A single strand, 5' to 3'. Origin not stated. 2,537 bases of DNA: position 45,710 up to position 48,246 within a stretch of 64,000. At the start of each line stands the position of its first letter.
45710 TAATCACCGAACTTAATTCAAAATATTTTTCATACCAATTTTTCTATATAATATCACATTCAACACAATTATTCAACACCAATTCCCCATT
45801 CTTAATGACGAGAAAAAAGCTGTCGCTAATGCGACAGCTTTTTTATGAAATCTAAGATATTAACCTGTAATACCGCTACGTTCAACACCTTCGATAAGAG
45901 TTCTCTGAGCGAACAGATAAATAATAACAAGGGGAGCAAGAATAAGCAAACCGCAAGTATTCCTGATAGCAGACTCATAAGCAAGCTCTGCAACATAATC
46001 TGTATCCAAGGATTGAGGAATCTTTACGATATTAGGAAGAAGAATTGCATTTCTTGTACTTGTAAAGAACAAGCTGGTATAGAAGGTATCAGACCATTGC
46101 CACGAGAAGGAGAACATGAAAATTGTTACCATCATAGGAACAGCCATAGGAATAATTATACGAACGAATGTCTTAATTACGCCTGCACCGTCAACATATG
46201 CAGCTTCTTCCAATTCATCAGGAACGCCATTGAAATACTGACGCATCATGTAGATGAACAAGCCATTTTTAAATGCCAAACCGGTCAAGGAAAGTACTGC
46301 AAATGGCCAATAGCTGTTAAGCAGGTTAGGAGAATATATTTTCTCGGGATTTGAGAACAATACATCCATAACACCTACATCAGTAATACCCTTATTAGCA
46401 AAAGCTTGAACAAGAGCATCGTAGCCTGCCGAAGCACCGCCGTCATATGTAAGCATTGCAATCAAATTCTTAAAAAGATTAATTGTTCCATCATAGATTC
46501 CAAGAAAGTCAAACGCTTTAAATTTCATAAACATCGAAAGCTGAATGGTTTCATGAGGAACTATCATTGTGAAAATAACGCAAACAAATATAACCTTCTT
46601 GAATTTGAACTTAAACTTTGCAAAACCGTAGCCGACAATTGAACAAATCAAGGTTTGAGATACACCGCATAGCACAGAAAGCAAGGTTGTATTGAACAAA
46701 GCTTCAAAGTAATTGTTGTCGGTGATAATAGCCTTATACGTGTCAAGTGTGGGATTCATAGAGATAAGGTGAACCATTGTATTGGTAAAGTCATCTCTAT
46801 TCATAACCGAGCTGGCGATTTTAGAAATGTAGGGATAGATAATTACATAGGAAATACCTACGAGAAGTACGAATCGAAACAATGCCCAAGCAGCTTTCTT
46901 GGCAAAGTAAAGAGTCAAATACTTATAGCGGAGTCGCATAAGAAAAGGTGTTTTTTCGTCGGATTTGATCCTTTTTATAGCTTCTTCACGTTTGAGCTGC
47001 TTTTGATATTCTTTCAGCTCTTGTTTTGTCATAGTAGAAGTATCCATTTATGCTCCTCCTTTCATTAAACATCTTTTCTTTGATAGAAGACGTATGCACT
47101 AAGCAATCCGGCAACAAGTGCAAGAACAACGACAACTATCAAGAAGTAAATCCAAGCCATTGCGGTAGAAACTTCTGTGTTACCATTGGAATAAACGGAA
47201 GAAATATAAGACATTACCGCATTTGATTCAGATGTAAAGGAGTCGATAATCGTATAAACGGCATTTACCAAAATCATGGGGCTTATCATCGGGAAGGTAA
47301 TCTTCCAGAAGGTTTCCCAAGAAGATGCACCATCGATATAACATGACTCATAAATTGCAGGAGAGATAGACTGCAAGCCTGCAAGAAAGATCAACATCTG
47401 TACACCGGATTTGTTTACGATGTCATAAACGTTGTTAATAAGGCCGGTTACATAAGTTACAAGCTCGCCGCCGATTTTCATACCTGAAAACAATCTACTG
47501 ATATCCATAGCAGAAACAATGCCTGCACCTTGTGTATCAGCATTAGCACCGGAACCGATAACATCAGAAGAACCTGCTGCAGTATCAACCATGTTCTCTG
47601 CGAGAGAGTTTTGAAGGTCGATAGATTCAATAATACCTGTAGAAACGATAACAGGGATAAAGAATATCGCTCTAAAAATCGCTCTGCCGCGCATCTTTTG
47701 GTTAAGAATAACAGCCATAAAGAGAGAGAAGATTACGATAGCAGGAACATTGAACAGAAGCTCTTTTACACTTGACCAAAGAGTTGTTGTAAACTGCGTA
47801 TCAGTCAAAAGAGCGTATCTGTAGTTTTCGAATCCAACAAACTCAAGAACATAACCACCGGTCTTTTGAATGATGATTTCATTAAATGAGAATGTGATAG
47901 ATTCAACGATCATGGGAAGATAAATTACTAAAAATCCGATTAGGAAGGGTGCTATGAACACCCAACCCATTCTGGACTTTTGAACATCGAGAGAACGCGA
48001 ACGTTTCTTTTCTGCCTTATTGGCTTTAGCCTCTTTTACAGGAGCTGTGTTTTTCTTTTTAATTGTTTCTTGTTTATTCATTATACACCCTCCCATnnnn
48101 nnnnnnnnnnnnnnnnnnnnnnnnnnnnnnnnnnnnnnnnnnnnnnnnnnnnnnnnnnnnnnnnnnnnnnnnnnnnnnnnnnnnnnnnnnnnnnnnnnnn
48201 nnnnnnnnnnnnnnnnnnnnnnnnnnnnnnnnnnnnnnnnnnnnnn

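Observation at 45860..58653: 12.7-kb seven-gene operon: ABC-importer parts (four permeases, no ATPase) interleaved with three giant exported proteins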

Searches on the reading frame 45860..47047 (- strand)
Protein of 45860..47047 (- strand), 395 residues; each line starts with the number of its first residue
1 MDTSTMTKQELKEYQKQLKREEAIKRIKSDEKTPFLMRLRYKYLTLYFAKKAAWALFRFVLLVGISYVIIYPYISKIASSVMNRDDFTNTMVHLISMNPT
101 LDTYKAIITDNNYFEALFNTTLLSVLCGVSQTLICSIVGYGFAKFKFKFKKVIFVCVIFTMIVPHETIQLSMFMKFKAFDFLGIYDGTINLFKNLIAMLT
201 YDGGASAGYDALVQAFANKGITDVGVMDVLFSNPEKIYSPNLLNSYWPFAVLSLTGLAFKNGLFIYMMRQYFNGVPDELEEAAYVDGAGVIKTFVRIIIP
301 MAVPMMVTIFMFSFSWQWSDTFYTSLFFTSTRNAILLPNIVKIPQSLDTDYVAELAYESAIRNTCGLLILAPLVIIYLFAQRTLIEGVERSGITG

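Call 3: search_protein_families(library=pfam, proteins=[window:45860-47047:-], max_evalue=0.01)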
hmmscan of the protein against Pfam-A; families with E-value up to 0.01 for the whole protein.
window:45860-47047:- (395 aa): 1 family
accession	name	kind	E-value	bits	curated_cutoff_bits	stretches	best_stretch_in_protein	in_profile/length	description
PF00528.27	BPD_transp_1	-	1.1e-11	45.3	26.4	1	137-381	3-175/184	Binding-protein-dependent transport system inner membrane component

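Call 4: search_protein_families(library=ncbifam, proteins=[window:45860-47047:-], max_evalue=0.01)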
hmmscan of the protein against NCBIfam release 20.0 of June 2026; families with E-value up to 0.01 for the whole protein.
window:45860-47047:- (395 aa): 15 families
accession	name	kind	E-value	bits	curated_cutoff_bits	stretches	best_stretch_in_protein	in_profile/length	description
NF008231.0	PRK10998.1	equivalog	2e-17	63.7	261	1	251-393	164-294/296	maltose ABC transporter permease MalG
NF008210.0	PRK10973.1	equivalog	1.5e-13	51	297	1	235-388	134-276/281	sn-glycerol-3-phosphate ABC transporter permease UgpE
NF007044.0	PRK09497.1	equivalog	3.7e-12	46.3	348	2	65-179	16-123/285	spermidine/putrescine ABC transporter permease PotB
NF040932.1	ABC_arch_GlcU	equivalog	5.1e-12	46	340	1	240-388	127-264/272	glucose ABC transporter permease GlcU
TIGR01581.1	Mo_ABC_porter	hypoth_equivalog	7.1e-10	38.7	210.3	1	263-315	117-169/225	ABC transporter permease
NF007047.0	PRK09500.1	equivalog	5.6e-09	36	326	2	66-191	14-131/257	spermidine/putrescine ABC transporter permease PotC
NF040839.1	tungstate_WtpB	equivalog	5.3e-08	32.8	340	2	262-315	138-191/251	tungstate ABC transporter permease WtpB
TIGR02139.1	permease_CysT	equivalog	4.5e-06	26.4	246.1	1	271-360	154-237/265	sulfate ABC transporter permease subunit CysT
NF006939.0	PRK09421.1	equivalog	1.2e-05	24.9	262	1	247-316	93-160/230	molybdate ABC transporter permease subunit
NF008232.0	PRK10999.1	equivalog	7.1e-05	21.7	392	1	271-320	397-446/520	maltose ABC transporter permease MalF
NF007852.0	PRK10561.1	equivalog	0.00026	20.9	335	1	263-323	175-232/295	sn-glycerol-3-phosphate ABC transporter permease UgpA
TIGR02141.1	modB_ABC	equivalog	0.00066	19.4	182.6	1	265-315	96-146/208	molybdate ABC transporter permease subunit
NF007889.0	PRK10592.1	equivalog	0.0015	18.2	476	1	277-341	168-230/281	putrescine ABC transporter permease PotI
TIGR00974.1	3a0107s02c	equivalog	0.0018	17.5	193.45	1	269-384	149-266/272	phosphate ABC transporter permease PstA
TIGR00969.1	3a0106s02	subfamily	0.0024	17.4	240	0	277-315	171-209/272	sulfate ABC transporter permease subunit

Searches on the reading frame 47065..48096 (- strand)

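Call 3: search_protein_families(library=pfam, proteins=[window:47065-48096:-], max_evalue=0.01)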
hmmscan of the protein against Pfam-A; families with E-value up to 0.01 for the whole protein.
window:47065-48096:- (343 aa): 1 family
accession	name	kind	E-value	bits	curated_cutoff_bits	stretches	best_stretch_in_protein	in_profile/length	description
PF00528.27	BPD_transp_1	-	5.2e-11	43.1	26.4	1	234-337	69-174/184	Binding-protein-dependent transport system inner membrane component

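Call 4: search_protein_families(library=ncbifam, proteins=[window:47065-48096:-], max_evalue=0.01)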
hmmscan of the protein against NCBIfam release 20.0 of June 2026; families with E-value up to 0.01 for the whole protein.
window:47065-48096:- (343 aa): 10 families
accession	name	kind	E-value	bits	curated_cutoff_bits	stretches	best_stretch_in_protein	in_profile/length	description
NF007852.0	PRK10561.1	equivalog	8.7e-13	48.8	335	2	231-326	171-281/295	sn-glycerol-3-phosphate ABC transporter permease UgpA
TIGR01581.1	Mo_ABC_porter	hypoth_equivalog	4.2e-07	29.7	210.3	1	239-301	124-185/225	ABC transporter permease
NF040932.1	ABC_arch_GlcU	equivalog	5.9e-07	29.4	340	1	227-287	145-202/272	glucose ABC transporter permease GlcU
TIGR00969.1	3a0106s02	subfamily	4e-06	26.5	240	1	242-288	167-226/272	sulfate ABC transporter permease subunit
NF008232.0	PRK10999.1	equivalog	3.5e-05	22.7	392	1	234-275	390-433/520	maltose ABC transporter permease MalF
NF040931.1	ABC_arch_GlcT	equivalog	0.00087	19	360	0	228-327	153-248/278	glucose ABC transporter permease GlcT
TIGR02139.1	permease_CysT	equivalog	0.00098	18.8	246.1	1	241-313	155-220/265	sulfate ABC transporter permease subunit CysT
NF006939.0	PRK09421.1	equivalog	0.0013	18.2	262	1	241-313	116-186/230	molybdate ABC transporter permease subunit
TIGR02140.1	permease_CysW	equivalog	0.0024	17.4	329.1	0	252-327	163-251/261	sulfate ABC transporter permease subunit CysW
NF008620.0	PRK11602.1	equivalog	0.0041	16.4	442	0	250-284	178-212/291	sulfate/thiosulfate ABC transporter permease CysW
